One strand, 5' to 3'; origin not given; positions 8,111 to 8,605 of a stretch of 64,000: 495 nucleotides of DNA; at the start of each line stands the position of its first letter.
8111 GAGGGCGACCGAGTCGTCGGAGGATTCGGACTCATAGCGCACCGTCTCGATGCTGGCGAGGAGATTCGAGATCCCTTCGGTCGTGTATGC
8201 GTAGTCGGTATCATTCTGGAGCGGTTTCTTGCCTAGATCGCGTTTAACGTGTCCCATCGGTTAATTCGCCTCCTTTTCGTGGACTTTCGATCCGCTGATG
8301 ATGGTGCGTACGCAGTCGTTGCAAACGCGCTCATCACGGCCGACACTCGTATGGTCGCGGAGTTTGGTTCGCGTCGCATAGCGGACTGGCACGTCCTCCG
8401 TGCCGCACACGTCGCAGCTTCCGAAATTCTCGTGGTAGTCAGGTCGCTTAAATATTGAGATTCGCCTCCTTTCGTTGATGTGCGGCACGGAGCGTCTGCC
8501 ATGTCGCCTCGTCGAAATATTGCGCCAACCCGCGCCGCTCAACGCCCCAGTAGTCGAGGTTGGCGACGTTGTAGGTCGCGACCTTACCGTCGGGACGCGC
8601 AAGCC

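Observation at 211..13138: Several CDS, including portal and terL, appear to start at AUU/AUC/AUA behind strong SD sites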

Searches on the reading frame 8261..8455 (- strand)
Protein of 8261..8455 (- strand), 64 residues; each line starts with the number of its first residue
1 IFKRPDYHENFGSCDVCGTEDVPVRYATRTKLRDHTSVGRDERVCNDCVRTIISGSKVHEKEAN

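Call 9: search_protein_families(library=pfam, proteins=[window:8261-8455:-], max_evalue=0.01)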
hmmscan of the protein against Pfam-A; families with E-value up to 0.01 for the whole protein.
window:8261-8455:- (64 aa): 1 family
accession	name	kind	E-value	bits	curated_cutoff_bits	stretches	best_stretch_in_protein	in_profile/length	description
PF14471.11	DUF4428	-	0.0098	16.2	27.8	0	14-60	2-38/51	Domain of unknown function (DUF4428)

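Call 10: search_protein_families(library=phrogs, proteins=[window:8261-8455:-], max_evalue=0.001)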
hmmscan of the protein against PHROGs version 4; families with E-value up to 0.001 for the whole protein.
window:8261-8455:- (64 aa): 0 families

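Call 35: find_related_loci(query=window:8261-8455:-, collection=viral_contigs, flank=1500)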
Query window:8261-8455:- (64 aa) in viral_contigs; peptide patterns used: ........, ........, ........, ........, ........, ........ (x = any residue, [..] = any of these).
7 stretches matched a pattern, but none encodes a relative of the query by tblastn (E <= 1e-3).

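Call 56: find_homologous_proteins(query=window:8261-8455:-, max_evalue=0.01)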
Query window:8261-8455:-: no candidate shares three 5-residue words with the query. No homologue found.
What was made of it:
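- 8261..8455 (-): Small CxxC...CxxC zinc-ribbon-like CDS (64 aa), modelled from ATA 8455-8453. SD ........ at 8472-8465. This is the weaker case. No homologues were found (calls 35, 56).
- On SD-directed initiation at a non-canonical AUH start codon: It cannot be tested for the zinc-ribbon protein, which has no homologues (calls 35, 56).
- Tried and rejected: IMG/VR and the 5.8-billion-protein set both found nothing (calls 35, 56).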
